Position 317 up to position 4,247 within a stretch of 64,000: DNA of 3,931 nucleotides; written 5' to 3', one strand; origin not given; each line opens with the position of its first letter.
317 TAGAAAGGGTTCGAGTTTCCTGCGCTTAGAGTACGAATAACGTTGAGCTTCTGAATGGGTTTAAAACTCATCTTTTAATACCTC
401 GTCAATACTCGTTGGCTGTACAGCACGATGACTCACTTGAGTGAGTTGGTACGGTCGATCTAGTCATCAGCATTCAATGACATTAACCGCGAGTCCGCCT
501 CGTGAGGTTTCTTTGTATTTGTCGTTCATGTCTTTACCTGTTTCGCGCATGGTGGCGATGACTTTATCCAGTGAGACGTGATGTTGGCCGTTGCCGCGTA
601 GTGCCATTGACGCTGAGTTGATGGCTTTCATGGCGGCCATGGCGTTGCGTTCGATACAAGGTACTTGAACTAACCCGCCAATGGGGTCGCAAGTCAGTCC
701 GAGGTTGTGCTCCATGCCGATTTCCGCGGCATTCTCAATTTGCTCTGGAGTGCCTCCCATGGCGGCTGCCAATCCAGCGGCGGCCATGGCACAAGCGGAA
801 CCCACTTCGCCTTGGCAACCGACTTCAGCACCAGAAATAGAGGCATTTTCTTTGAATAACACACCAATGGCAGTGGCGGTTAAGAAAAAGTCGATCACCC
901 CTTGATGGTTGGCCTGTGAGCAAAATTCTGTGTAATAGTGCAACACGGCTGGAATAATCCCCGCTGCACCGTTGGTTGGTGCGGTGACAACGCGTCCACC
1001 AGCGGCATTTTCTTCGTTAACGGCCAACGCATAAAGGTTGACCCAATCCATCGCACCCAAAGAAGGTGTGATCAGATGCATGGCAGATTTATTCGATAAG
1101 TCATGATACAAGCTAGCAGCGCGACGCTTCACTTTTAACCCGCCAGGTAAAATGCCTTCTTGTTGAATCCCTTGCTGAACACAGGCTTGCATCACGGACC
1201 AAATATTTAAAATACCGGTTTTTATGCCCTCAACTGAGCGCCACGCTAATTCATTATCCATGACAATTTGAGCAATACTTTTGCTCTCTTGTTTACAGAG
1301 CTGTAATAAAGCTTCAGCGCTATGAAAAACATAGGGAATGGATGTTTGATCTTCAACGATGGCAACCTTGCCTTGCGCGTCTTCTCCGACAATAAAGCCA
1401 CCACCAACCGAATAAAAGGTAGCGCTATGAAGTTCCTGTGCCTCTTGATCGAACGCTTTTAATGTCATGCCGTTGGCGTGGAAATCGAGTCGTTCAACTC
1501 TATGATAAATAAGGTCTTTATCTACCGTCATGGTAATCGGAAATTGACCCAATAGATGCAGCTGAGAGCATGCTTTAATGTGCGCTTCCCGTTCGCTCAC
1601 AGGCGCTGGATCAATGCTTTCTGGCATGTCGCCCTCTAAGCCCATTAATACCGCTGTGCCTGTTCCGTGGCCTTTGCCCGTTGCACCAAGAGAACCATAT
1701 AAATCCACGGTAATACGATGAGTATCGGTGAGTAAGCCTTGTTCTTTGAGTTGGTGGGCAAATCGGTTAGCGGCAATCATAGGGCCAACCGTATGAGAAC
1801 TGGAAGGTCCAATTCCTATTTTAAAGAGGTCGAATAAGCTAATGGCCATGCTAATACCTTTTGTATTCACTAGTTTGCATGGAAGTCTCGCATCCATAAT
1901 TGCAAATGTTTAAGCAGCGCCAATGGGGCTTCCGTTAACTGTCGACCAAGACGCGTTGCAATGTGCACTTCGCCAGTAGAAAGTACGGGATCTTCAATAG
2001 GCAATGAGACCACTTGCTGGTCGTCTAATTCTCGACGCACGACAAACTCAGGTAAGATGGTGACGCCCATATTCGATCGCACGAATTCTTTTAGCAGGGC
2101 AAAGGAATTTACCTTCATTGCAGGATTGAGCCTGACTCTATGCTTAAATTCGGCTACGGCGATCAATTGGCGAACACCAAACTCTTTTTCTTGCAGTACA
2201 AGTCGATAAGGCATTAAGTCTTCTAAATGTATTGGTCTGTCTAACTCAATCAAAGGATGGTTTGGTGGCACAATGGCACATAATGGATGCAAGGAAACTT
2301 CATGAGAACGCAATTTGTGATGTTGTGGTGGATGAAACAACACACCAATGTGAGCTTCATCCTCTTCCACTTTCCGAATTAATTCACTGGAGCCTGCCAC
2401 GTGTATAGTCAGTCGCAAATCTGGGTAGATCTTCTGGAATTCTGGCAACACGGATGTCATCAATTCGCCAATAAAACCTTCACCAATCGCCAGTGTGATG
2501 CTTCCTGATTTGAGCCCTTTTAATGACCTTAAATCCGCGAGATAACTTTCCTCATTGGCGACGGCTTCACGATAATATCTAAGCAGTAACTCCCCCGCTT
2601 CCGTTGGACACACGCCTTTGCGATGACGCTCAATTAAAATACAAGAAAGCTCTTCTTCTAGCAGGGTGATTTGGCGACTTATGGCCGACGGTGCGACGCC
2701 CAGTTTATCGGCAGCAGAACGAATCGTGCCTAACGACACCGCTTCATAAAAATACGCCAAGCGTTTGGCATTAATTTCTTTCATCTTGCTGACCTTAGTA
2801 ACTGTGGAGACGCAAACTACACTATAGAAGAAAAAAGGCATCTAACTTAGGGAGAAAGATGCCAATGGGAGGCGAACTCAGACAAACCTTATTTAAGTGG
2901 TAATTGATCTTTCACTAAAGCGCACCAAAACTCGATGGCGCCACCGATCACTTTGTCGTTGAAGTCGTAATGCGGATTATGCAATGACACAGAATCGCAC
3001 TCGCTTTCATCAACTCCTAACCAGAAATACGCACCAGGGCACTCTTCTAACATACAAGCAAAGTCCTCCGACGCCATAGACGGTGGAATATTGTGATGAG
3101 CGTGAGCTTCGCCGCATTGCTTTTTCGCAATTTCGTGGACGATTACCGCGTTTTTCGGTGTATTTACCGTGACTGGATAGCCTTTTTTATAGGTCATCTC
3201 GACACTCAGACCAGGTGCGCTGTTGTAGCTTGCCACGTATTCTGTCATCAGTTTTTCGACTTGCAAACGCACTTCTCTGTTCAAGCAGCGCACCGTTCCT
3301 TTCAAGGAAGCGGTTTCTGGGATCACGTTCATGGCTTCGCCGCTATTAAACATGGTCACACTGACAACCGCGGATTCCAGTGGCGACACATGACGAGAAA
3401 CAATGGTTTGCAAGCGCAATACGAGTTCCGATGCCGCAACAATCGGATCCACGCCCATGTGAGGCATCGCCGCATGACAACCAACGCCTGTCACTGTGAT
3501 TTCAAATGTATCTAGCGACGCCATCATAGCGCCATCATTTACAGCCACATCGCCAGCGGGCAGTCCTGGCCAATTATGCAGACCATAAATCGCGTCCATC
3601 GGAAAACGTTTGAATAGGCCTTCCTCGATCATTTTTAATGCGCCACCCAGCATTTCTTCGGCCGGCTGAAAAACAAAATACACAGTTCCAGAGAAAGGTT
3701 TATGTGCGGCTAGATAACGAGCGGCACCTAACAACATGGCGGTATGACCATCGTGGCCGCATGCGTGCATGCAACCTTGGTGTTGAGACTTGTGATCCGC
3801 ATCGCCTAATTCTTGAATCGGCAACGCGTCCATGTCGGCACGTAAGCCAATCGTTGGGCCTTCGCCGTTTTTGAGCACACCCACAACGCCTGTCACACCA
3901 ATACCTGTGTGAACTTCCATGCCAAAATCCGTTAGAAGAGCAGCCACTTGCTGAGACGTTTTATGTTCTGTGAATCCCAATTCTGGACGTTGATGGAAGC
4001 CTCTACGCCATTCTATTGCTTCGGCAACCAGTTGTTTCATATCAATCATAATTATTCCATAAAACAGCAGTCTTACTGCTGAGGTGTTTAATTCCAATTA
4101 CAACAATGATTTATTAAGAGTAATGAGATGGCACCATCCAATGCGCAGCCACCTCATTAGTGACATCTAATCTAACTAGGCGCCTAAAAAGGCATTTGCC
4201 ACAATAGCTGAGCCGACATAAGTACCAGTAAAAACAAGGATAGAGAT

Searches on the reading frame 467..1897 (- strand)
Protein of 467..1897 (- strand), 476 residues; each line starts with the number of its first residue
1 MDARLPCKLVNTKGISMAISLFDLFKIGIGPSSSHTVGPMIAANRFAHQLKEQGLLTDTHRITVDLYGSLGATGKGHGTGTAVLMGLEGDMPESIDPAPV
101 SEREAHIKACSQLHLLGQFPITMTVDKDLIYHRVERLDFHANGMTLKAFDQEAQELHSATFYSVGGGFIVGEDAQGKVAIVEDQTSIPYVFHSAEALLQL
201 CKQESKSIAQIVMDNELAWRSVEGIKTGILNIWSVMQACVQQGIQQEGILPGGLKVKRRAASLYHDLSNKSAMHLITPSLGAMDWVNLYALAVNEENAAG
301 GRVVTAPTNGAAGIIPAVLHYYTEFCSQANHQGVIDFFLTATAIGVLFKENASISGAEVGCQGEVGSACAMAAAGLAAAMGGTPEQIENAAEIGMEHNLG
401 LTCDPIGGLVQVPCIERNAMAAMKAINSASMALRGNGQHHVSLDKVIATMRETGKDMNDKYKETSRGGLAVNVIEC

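Call 32: search_protein_families(library=ncbifam, proteins=[window:467-1897:-], max_evalue=1e-10)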
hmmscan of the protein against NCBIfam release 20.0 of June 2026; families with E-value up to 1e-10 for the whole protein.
window:467-1897:- (476 aa): 4 families
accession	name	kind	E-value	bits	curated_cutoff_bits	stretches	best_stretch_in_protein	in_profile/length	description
TIGR00720.1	sda_mono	equivalog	2.8e-209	695.7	345.1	1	19-473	1-450/450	L-serine ammonia-lyase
NF011614.0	PRK15040.1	equivalog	6.2e-167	556.2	873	1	19-474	2-452/454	L-serine ammonia-lyase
NF011598.0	PRK15023.1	equivalog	1e-158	529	942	1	19-473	2-451/454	L-serine ammonia-lyase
TIGR00718.1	sda_alpha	equivalog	7.5e-57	192.7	243.2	1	191-471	2-275/300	L-serine ammonia-lyase, iron-sulfur-dependent, subunit alpha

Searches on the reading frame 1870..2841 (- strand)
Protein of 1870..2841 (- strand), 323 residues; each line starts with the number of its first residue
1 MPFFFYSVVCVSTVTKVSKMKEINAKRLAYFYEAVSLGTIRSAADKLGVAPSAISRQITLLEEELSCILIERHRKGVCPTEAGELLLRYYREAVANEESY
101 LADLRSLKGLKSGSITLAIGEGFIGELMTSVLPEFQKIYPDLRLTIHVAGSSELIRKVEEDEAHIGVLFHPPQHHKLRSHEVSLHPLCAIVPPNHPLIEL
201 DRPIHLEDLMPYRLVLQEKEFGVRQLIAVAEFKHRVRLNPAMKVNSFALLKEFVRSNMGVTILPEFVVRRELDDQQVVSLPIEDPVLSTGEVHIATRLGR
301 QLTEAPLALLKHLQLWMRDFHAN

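Call 32: search_protein_families(library=ncbifam, proteins=[window:1870-2841:-], max_evalue=1e-10)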
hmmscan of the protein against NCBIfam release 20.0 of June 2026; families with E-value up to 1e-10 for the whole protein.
window:1870-2841:- (323 aa): 38 families (the best 25 are shown)
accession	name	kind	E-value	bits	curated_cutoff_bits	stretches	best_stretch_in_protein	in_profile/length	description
NF047520.1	trans_act_CidR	equivalog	6e-38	130.7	415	1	25-287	3-263/292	cidABC operon transcriptional activator CidR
NF053705.1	TransRegGltCGpos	equivalog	3.7e-33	115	350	1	25-304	3-280/300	glutamate biosynthesis transcriptional regulator GltC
TIGR03339.1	phn_lysR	subfamily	8.1e-33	113.9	341.1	1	28-291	2-258/279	aminoethylphosphonate catabolism associated LysR family transcriptional regulator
NF008416.0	PRK11242.1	equivalog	1.2e-32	113.4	277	1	27-283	5-258/300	transcriptional regulator CynR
NF040786.1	LysR_Sec_metab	equivalog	8.6e-32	110.3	250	1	23-313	1-294/298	selenium metabolism-associated LysR family transcriptional regulator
NF045990.1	TransRegCbbRRhodb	equivalog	1.1e-29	103.5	450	1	19-284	2-268/304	LysR family regulator CbbR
TIGR02424.1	TF_pcaQ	equivalog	1.6e-26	93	303.8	1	24-313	4-294/300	pca operon transcription factor PcaQ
NF008410.0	PRK11233.1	equivalog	5.7e-26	91.4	309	1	23-289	1-264/305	nitrogen assimilation transcriptional regulator NAC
NF040889.1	trans_reg_YeiE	equivalog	1.6e-23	83.3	480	1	23-290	3-264/288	DNA-binding transcriptional regulator YeiE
NF008095.0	PRK10837.1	subfamily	1.5e-22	80.2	281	1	23-297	3-271/290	LysR family transcriptional regulator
NF045775.1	acetoin_reg_AlsR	exception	1.1e-21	77.6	430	1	27-289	5-266/290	acetoin biosynthesis transcriptional regulator AlsR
NF008361.0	PRK11151.1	equivalog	4.1e-21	75.5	329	1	25-302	3-278/305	DNA-binding transcriptional regulator OxyR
NF007385.0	PRK09906.1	equivalog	9.9e-21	74.1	356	1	27-285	5-261/296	DNA-binding transcriptional regulator HcaR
NF009327.0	PRK12684.1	subfamily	1.5e-19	70.4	402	1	25-273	3-253/313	CysB family HTH-type transcriptional regulator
NF058504.1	TransRegCcpCBac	equivalog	1.1e-17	64.4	400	1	40-179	18-157/287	transcriptional regulator CcpC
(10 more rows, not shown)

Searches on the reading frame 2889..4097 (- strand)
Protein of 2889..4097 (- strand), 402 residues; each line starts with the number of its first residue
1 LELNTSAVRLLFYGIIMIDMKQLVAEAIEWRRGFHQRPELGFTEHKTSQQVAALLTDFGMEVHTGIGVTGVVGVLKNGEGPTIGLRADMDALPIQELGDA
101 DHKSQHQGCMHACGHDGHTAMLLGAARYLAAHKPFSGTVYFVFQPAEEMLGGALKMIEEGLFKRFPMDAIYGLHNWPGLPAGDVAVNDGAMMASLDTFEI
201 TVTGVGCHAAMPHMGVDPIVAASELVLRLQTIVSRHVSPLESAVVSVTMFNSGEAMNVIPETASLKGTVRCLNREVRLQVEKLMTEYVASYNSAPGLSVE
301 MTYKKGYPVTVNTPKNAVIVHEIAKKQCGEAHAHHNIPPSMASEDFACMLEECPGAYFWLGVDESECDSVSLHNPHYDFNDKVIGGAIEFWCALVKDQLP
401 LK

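Call 32: search_protein_families(library=ncbifam, proteins=[window:2889-4097:-], max_evalue=1e-10)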
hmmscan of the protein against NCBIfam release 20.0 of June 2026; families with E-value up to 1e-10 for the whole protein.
window:2889-4097:- (402 aa): 5 families
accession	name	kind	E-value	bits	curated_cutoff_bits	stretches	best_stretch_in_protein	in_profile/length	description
NF038260.1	ectoine_DoeB_2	equivalog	1.1e-110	370.1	550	1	21-395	2-376/378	N(2)-acetyl-L-2,4-diaminobutanoate deacetylase DoeB2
TIGR01891.1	amidohydrolases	subfamily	4.2e-110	368.3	153.75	1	28-384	2-363/366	amidohydrolase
NF040868.1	carboxypep_CpsA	equivalog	2.1e-101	339.5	500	1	19-370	7-360/391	carboxypeptidase CpsA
NF006365.0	PRK08588.1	subfamily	1.4e-13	50.9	289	1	197-337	180-321/383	succinyl-diaminopimelate desuccinylase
TIGR01910.1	DapE-ArgE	subfamily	1.9e-11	43.8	217.6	1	122-324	113-312/373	ArgE/DapE family deacylase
